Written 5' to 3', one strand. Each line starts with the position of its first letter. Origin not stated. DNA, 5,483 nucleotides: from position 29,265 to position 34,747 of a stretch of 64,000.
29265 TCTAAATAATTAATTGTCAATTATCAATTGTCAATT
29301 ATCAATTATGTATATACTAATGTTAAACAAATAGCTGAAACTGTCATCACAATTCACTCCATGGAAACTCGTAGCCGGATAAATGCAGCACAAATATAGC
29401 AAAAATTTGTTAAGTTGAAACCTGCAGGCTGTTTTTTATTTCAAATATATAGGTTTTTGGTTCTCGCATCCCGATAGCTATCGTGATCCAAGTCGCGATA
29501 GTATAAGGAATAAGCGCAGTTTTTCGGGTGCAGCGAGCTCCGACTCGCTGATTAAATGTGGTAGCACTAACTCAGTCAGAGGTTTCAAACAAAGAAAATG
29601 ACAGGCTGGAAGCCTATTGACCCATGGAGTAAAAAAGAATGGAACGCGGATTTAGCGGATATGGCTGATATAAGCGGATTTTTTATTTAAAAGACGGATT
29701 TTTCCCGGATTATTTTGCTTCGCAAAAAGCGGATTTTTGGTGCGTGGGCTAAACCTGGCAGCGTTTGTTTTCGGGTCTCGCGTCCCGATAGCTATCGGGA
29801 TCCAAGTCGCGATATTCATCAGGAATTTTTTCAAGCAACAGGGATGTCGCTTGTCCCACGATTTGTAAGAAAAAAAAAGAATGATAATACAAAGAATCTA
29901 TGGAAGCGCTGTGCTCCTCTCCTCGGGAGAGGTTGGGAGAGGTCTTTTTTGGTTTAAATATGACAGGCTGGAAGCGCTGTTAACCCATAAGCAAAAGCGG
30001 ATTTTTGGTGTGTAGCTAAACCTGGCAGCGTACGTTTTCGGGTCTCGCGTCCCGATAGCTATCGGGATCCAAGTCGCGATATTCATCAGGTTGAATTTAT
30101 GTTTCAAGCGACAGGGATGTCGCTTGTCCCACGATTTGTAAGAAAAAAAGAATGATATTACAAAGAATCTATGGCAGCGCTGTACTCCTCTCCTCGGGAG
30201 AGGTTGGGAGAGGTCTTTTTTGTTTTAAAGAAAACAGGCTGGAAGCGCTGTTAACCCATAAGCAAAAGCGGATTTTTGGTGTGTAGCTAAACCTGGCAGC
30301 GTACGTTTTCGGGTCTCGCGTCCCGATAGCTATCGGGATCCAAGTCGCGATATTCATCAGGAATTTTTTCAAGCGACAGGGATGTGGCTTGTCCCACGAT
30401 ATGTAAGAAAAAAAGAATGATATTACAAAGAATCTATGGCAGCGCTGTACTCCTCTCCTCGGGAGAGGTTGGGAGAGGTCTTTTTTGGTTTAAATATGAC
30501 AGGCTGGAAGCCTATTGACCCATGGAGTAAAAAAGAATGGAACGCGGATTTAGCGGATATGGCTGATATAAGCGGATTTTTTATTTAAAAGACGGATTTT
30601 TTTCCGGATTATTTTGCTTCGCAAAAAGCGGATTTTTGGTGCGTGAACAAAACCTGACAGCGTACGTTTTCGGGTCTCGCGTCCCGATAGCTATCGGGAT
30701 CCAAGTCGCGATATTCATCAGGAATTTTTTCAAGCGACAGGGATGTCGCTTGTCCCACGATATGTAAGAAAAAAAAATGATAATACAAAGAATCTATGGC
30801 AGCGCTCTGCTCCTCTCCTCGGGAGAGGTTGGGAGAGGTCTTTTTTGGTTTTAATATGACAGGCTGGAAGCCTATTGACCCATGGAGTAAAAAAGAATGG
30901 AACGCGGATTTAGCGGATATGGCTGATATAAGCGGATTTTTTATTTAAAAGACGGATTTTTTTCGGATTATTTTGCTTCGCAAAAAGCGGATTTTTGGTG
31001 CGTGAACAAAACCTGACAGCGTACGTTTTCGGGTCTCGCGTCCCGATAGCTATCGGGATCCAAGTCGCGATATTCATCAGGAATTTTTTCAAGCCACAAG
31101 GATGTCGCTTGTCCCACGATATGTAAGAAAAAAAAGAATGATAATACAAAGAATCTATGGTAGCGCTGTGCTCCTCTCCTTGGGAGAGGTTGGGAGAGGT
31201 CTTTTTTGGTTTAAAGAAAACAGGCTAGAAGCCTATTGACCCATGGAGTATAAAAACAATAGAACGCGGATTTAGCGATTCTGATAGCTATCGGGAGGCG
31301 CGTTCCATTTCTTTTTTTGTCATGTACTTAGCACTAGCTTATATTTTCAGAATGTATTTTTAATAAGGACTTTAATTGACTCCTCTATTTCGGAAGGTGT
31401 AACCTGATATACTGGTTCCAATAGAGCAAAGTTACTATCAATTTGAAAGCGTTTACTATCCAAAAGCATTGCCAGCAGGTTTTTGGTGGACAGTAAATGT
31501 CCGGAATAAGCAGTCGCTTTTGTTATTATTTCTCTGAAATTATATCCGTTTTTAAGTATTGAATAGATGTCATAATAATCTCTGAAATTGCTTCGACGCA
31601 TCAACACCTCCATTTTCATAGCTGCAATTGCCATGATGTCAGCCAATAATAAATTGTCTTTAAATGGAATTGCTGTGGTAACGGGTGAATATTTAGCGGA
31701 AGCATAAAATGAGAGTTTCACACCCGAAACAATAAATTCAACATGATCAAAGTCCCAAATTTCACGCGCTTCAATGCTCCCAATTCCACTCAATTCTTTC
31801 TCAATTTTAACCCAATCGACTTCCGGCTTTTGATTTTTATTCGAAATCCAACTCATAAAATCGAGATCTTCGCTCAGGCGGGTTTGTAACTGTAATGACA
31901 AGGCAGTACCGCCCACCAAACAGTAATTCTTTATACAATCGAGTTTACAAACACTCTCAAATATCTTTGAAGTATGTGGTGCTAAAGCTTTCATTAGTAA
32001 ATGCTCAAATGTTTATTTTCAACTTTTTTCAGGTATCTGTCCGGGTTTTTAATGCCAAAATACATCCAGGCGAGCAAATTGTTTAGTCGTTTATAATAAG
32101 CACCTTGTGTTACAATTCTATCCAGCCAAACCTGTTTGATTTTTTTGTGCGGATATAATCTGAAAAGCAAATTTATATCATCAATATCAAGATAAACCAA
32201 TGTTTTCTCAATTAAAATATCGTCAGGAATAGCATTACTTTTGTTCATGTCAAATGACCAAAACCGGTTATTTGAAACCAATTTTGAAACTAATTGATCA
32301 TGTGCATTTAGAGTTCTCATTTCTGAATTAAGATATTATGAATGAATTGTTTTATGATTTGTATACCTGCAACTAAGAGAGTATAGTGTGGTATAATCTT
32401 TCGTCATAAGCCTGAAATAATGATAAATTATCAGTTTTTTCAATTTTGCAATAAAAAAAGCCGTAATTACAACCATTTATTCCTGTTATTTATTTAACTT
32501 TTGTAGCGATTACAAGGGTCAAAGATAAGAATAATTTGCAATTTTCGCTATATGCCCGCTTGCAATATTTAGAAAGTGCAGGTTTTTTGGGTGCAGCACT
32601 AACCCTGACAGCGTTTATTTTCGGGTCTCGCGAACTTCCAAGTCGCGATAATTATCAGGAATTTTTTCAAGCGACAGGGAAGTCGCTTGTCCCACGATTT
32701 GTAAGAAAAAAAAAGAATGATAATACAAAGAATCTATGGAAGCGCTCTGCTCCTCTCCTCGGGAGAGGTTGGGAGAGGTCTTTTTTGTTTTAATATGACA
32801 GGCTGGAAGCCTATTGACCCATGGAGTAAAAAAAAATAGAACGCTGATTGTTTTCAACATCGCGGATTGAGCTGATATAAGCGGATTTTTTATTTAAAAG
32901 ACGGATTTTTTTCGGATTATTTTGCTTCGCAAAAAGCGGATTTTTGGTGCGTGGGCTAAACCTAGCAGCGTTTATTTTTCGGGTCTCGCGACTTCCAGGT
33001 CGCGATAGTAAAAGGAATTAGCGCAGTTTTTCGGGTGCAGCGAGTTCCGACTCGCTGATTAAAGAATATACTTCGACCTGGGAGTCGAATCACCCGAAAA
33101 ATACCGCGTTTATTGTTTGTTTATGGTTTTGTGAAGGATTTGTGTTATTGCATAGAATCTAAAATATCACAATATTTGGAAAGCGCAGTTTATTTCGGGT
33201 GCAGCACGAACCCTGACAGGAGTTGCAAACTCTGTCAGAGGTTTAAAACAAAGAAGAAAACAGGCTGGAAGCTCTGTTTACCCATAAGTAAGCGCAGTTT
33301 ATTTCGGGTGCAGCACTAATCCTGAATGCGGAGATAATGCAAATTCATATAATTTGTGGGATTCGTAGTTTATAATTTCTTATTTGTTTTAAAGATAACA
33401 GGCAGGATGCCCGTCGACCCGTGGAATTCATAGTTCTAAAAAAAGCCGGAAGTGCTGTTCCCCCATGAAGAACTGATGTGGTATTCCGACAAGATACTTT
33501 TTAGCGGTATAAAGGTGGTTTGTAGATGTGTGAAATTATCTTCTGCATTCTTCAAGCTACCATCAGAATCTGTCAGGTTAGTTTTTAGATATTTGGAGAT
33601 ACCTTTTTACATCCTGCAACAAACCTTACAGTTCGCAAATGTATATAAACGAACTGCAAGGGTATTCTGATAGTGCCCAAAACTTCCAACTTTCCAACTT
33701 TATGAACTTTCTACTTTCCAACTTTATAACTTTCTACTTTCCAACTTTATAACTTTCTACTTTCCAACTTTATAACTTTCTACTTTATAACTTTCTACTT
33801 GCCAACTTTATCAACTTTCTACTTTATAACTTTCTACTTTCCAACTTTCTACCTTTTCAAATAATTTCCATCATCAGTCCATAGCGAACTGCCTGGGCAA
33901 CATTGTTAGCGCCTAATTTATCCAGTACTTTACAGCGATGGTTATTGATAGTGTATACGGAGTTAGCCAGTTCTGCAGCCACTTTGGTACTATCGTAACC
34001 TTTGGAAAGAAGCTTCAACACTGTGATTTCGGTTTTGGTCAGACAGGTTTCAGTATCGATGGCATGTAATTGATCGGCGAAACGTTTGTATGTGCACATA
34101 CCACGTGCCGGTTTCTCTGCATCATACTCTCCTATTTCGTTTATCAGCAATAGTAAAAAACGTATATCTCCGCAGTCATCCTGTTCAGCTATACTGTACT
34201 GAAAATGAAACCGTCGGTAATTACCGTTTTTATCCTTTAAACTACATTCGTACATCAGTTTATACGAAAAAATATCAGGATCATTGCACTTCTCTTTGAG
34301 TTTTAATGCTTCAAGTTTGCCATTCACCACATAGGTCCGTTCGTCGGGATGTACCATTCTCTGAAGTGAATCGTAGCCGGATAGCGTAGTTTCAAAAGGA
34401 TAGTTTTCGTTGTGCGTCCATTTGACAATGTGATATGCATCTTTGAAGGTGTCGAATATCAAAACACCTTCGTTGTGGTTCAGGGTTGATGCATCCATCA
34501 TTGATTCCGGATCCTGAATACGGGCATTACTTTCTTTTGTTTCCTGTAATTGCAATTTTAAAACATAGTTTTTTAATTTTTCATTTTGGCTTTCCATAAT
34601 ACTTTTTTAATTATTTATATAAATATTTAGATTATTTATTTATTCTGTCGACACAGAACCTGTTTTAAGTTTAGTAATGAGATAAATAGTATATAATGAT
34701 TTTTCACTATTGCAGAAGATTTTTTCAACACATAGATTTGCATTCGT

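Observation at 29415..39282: About 5.6 kb of modular hairpin repeats split the polysaccharide locus and enclose three small gene islets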

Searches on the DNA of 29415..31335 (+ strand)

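Call 18: search_dna_similar(query=window:29415-31335:+, collection=plasmids, mode=distant, max_evalue=0.001)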
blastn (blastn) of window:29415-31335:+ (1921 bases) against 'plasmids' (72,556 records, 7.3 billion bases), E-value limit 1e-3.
No match.

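Call 19: search_dna_similar(query=window:29415-31335:+, collection=phages, mode=distant, max_evalue=0.001)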
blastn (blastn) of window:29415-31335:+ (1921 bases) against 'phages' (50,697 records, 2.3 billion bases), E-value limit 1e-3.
No match.
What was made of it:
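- Tried and rejected: BLAST of block 1 against PLSDB plasmids and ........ phages: no match (calls 18, 19).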

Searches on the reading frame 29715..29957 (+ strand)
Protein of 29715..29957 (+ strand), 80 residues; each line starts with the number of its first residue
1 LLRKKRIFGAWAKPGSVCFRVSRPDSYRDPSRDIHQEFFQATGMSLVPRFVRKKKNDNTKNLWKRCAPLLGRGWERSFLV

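Call 40: list_cluster_members(proteins=[window:29715-29957:+, window:30910-31149:-, window:32536-32793:+, window:32615-32860:-, window:36246-36479:-, window:38240-38491:-, window:33113-33319:+, window:29898-30107:-, window:36090-36287:+, window:37823-38011:-])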
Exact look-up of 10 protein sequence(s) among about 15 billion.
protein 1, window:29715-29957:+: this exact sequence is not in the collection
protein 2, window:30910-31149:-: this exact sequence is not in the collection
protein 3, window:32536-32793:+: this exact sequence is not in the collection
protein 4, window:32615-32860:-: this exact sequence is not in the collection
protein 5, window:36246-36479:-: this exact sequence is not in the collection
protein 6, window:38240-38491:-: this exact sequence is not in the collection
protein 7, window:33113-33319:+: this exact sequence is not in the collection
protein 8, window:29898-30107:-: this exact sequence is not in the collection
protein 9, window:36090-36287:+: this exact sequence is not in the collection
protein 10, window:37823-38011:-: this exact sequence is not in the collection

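Call 72: find_homologous_proteins(query=window:29715-29957:+, max_evalue=10)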
Query window:29715-29957:+: no candidate shares three 5-residue words with the query. No homologue found.
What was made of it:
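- Tried and rejected: Spurious ORFs translated from the repeats: not in the protein collection and no homologues (calls 40, 72).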

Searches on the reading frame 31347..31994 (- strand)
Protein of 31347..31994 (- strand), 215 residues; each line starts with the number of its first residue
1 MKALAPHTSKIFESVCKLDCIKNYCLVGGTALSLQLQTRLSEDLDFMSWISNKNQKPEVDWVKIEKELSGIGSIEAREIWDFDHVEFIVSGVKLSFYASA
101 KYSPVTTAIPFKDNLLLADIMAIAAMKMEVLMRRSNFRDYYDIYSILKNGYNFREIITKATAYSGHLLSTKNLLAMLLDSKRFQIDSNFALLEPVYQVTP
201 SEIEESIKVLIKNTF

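Call 9: search_protein_families(library=pfam, proteins=[window:31347-31994:-], max_evalue=0.01)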
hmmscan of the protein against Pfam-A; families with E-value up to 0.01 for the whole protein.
window:31347-31994:- (215 aa): 1 family
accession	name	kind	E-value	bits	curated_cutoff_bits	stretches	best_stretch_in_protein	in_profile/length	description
PF08843.17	AbiEii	-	3.3e-12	47.3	22.5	1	26-160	17-185/238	Nucleotidyl transferase AbiEii toxin, Type IV TA system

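Call 66: search_protein_families(library=padloc, proteins=[window:31347-31994:-], max_evalue=0.001)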
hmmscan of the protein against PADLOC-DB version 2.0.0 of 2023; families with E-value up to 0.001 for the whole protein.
window:31347-31994:- (215 aa): 12 families
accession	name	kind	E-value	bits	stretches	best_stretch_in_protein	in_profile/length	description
PDLC02307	AbiEii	-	2.8e-09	35.1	1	8-150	8-148/219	AbiEii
PDLC02313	AbiEii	-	3.6e-09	34.5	1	10-50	30-71/254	AbiEii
PDLC02304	AbiEii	-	5e-09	34.5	1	120-159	161-201/260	AbiEii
PDLC02323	AbiEii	-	2.1e-08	32.1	0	119-179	156-217/248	AbiEii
PDLC02305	AbiEii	-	3.4e-07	27.8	1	114-161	158-205/306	AbiEii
PDLC02303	AbiEii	-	2.4e-06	25.2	0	23-52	40-71/249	AbiEii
PDLC02330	AbiEii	-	3.7e-05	21.6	0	101-154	116-166/219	AbiEii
PDLC02293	AbiEii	-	4.5e-05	21.1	0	20-72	38-91/270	AbiEii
PDLC02292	AbiEii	-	4.6e-05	21.4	0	27-59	51-82/283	AbiEii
PDLC02328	AbiEii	-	0.00017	19.6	0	23-148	14-143/203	AbiEii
PDLC02294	AbiEii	-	0.0003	18.7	0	125-164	164-204/260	AbiEii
PDLC02321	AbiEii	-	0.00034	18.4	0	131-162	198-230/296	AbiEii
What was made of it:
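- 31337..32430 (-): Islet 1: AbiEii toxin (31347-31994) plus a DUF6922 AbiEi-like partner (31994-32320). A TAnnTTTG promoter-like motif lies upstream at 32520, beyond the homology edge. Pfam and PADLOC (calls 9, 66).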

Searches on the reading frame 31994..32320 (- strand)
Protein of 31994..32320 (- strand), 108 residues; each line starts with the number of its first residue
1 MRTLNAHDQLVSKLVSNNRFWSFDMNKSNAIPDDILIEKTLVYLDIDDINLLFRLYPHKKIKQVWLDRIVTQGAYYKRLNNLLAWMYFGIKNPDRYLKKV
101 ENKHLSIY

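Call 9: search_protein_families(library=pfam, proteins=[window:31994-32320:-], max_evalue=0.01)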
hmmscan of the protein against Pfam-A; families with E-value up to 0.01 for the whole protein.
window:31994-32320:- (108 aa): 1 family
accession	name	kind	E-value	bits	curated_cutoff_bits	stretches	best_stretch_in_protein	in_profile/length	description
PF21956.1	DUF6922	-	0.00036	20.4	27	1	17-64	3-51/52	Family of unknown function (DUF6922)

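Call 66: search_protein_families(library=padloc, proteins=[window:31994-32320:-], max_evalue=0.001)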
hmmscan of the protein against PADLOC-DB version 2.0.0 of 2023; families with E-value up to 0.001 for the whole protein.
window:31994-32320:- (108 aa): 0 families

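Call 67: search_protein_families(library=ncbifam, proteins=[window:31994-32320:-], max_evalue=0.001)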
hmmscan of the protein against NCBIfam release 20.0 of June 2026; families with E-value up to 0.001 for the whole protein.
window:31994-32320:- (108 aa): 0 families

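Call 77: search_protein_families(library=phrogs, proteins=[window:31994-32320:-], max_evalue=0.01)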
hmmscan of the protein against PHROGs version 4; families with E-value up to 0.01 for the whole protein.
window:31994-32320:- (108 aa): 0 families

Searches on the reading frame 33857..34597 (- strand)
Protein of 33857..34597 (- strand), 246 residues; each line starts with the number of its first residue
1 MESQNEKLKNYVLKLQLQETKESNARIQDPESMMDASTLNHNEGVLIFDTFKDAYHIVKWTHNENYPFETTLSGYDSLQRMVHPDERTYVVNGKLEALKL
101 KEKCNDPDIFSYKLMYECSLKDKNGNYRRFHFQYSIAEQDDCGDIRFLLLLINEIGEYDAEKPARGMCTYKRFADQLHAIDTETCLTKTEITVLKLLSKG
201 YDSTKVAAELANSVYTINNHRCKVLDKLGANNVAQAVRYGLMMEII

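Call 9: search_protein_families(library=pfam, proteins=[window:33857-34597:-], max_evalue=0.01)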
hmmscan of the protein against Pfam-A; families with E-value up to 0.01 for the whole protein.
window:33857-34597:- (246 aa): 1 family
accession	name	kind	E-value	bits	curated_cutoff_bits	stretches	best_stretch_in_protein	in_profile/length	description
PF00196.25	GerE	-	2.5e-11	43.5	23.5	1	186-239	3-56/57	Bacterial regulatory proteins, luxR family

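Call 66: search_protein_families(library=padloc, proteins=[window:33857-34597:-], max_evalue=0.001)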
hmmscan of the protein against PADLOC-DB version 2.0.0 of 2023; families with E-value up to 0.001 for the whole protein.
window:33857-34597:- (246 aa): 2 families
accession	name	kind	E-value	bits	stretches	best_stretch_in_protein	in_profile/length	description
PDLC01855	CARF3--CARF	-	1.7e-05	22.6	1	185-227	217-259/288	-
PDLC01851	CARF3--CARF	-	2.9e-05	21.6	1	183-230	207-254/279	-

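Call 67: search_protein_families(library=ncbifam, proteins=[window:33857-34597:-], max_evalue=0.001)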
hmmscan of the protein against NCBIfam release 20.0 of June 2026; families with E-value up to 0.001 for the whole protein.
window:33857-34597:- (246 aa): 13 families
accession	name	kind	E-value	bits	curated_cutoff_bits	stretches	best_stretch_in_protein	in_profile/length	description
NF011896.0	PRK15369.1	equivalog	8.3e-08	32.1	242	1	181-244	145-208/211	two component system response regulator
NF008548.0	PRK11475.1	equivalog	4.1e-07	29.8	176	1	175-231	121-180/207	DNA-binding transcriptional activator BglJ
NF052445.1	RespRegMctR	equivalog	8.9e-07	28.5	300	1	182-243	141-202/205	two-component system response regulator MctR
TIGR03541.1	reg_near_HchA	equivalog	9.6e-06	25.3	215.6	1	180-241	166-227/232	PA1136 family autoinducer-binding transcriptional regulator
NF052366.1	photon_PedR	equivalog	1.1e-05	25.4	120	1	186-241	3-58/74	photosynthetic electron transport-dependent transcriptional regulator PedR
NF040749.1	tetrathio_RR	equivalog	1.4e-05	24.9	290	1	181-238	129-186/191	tetrathionate respiration response regulator TtrR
NF007403.0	PRK09935.1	equivalog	1.4e-05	24.8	271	1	180-245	144-209/210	fimbria biosynthesis transcriptional regulator FimZ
NF007685.0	PRK10360.1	equivalog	2.8e-05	24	258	1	179-235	131-188/196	response regulator transcription factor UhpA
TIGR03020.2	EpsA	equivalog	3.6e-05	23.5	170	1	183-237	188-242/247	XrtB/PEP-CTERM-associated transcriptional regulator EpsA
NF047785.1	respo_reg_MadR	equivalog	8.3e-05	22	300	1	181-239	144-202/209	MadR family response regulator transcription factor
NF006900.1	PRK09390.1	equivalog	0.00039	20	255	1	185-243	142-200/203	response regulator FixJ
NF003420.0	PRK04841.1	equivalog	0.0006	17.9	537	1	184-239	837-892/903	HTH-type transcriptional regulator MalT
NF007505.1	PRK10100.1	equivalog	0.00075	19.2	250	0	180-239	139-198/204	biofilm master transcriptional regulator CsgD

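Call 77: search_protein_families(library=phrogs, proteins=[window:33857-34597:-], max_evalue=0.01)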
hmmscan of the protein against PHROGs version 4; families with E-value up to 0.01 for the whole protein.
window:33857-34597:- (246 aa): 1 family
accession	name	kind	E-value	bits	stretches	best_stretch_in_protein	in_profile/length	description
phrog_10300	-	transcription regulation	3.8e-07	31.3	1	161-242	99-177/182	transcriptional regulator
